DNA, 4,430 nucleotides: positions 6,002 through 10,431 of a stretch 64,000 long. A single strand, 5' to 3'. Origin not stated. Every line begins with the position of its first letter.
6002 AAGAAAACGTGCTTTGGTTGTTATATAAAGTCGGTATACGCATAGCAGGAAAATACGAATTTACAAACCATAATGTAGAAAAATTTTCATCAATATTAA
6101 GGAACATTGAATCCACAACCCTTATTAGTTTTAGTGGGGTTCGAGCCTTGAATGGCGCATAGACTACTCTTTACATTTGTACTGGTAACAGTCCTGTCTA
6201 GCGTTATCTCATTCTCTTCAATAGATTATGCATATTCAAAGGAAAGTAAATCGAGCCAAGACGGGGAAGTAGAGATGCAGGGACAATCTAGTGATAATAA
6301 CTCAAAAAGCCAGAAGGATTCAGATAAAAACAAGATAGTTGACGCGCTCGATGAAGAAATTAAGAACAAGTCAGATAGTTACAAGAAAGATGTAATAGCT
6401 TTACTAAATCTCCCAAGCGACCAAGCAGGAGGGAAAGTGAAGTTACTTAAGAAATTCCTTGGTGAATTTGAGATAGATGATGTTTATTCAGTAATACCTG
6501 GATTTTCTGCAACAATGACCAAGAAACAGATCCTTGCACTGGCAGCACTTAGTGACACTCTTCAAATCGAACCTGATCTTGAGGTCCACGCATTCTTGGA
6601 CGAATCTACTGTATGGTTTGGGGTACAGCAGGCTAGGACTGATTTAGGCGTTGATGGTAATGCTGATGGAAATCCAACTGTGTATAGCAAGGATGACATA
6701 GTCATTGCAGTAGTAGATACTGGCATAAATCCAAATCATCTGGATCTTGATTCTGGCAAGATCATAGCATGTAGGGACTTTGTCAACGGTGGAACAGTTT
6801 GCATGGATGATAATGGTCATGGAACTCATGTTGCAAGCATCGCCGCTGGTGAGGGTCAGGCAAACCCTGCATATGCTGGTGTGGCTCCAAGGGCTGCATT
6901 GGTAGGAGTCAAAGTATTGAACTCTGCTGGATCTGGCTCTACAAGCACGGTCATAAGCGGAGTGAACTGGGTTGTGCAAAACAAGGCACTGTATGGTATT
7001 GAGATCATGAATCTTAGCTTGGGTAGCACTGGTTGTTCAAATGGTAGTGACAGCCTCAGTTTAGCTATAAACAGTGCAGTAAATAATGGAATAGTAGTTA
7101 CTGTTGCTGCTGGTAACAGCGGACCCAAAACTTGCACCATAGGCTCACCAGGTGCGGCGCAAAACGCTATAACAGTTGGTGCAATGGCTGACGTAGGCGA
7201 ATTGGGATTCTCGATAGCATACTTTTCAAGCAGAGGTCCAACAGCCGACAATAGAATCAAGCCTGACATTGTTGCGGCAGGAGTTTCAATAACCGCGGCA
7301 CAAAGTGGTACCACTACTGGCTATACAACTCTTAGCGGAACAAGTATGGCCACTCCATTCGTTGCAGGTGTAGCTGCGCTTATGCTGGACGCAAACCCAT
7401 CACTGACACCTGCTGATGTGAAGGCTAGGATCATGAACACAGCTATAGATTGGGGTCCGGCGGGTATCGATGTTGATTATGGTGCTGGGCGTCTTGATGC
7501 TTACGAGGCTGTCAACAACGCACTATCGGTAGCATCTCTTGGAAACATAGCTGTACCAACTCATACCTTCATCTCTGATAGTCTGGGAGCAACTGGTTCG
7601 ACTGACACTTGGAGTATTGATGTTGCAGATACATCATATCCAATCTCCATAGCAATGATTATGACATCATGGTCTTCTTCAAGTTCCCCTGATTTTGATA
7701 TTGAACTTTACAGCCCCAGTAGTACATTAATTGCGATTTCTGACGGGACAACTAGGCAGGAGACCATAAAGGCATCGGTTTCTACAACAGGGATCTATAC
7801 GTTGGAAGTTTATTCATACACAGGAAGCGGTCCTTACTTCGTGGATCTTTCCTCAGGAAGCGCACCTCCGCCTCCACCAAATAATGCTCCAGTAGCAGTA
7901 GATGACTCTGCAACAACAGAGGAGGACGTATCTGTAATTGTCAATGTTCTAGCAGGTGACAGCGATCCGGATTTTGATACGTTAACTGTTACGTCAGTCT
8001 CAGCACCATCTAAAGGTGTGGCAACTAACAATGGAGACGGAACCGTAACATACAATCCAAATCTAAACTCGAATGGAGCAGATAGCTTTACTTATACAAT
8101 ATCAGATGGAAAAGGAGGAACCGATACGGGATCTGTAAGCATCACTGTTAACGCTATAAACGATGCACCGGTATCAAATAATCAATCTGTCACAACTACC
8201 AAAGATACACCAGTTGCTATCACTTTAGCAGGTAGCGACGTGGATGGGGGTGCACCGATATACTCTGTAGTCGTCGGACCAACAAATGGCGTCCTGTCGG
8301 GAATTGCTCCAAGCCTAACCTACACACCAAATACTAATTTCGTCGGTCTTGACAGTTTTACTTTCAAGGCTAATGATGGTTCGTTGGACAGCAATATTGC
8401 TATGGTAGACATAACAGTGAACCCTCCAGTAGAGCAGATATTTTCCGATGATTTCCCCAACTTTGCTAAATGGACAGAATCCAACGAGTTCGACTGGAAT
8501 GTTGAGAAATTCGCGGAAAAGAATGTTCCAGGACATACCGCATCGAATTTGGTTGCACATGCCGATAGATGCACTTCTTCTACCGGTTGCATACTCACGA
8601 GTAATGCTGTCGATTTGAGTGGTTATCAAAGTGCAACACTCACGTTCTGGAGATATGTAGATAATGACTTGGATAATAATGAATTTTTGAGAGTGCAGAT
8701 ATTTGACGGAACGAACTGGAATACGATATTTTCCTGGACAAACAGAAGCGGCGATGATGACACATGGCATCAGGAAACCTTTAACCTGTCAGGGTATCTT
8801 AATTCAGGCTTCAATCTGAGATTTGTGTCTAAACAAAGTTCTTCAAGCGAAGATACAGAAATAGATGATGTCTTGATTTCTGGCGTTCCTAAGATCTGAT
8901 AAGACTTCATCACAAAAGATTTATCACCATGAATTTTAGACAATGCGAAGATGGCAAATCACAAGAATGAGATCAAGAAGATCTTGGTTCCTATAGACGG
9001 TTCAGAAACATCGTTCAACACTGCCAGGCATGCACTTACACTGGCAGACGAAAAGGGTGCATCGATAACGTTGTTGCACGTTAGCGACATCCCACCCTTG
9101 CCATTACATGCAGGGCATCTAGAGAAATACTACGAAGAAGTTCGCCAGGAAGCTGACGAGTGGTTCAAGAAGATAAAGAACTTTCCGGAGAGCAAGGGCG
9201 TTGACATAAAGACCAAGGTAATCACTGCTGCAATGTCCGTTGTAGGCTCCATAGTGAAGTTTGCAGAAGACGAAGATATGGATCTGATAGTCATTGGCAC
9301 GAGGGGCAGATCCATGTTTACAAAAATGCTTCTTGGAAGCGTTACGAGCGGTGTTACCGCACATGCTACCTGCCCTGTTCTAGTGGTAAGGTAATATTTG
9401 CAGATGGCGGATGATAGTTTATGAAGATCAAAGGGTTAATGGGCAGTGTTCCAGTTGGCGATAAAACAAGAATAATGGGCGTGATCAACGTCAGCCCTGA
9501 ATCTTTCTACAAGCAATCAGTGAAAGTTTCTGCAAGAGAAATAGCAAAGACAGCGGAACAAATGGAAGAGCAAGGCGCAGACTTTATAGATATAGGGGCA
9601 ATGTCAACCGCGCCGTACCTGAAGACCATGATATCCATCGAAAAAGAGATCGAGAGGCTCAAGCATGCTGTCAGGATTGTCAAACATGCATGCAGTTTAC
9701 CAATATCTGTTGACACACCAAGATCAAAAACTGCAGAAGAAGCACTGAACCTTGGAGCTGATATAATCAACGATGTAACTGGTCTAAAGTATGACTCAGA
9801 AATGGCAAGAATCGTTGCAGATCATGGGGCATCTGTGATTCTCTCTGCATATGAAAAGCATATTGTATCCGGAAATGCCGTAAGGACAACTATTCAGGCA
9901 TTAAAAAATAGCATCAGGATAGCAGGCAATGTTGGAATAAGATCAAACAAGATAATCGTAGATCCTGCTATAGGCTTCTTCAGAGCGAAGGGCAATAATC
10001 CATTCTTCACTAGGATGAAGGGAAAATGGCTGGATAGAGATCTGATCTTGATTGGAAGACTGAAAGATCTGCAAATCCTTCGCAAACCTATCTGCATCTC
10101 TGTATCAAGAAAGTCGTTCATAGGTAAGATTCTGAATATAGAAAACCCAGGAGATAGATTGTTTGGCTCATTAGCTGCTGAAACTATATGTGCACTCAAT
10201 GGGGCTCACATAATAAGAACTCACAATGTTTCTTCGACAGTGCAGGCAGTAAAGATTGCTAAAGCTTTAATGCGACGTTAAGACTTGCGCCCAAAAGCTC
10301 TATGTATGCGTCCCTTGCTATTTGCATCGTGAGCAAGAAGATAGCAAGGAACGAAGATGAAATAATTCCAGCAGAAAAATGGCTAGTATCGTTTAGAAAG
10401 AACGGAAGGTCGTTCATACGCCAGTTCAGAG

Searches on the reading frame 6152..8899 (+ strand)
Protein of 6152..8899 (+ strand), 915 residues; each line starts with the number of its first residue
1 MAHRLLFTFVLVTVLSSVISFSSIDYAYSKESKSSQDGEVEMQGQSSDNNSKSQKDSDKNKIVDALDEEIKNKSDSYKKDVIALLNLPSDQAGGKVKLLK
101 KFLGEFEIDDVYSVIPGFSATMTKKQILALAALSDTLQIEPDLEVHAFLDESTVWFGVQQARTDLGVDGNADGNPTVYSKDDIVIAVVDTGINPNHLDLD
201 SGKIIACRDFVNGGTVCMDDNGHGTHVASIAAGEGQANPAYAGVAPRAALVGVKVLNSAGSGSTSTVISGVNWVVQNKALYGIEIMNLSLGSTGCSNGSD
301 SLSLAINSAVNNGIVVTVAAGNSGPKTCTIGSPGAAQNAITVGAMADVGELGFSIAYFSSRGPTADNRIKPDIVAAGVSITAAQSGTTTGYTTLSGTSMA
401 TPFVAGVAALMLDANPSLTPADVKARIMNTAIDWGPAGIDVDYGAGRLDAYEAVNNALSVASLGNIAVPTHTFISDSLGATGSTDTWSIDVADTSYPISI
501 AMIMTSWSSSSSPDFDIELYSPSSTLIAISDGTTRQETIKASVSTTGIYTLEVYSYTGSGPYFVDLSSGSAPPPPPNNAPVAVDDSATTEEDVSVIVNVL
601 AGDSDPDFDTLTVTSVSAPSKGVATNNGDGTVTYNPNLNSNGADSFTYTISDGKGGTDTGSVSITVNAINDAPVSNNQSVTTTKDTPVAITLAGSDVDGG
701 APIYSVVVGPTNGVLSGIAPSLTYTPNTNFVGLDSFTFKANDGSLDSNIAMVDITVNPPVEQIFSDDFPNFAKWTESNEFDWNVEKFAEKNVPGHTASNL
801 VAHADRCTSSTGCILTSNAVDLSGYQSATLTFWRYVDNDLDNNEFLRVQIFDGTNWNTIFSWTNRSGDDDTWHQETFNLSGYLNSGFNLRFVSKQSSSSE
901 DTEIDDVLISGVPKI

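Call 15: search_protein_families(library=pfam, proteins=[window:6152-8899:+], max_evalue=0.001)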
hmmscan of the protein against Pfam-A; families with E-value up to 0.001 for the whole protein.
window:6152-8899:+ (915 aa): 5 families
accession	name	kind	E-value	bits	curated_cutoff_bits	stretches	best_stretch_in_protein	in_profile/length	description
PF00082.27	Peptidase_S8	-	1.6e-59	202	21.8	1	181-446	2-288/288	Subtilase family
PF17963.7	Big_9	-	6.3e-39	133.2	23.6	2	577-665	1-89/89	Bacterial Ig domain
PF17892.7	Cadherin_5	-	5e-32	110.1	26.5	2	577-667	2-98/98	Cadherin-like domain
PF17803.7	Cadherin_4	-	1.1e-23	84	25.1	2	575-634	9-71/71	Bacterial cadherin-like domain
PF00629.30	MAM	-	0.00046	20.5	26.4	1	771-910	8-153/158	MAM domain, meprin/A5/mu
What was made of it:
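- A large secreted subtilase is encoded in the window at 6152..8899 (call 15).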

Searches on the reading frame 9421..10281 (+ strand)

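Call 15: search_protein_families(library=pfam, proteins=[window:9421-10281:+], max_evalue=0.001)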
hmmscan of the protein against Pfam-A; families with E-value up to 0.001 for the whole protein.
window:9421-10281:+ (286 aa): 1 family
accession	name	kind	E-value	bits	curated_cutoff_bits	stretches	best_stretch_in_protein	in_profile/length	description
PF00809.28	Pterin_bind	-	3.7e-55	187.6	25.5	1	19-268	1-244/244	Pterin binding enzyme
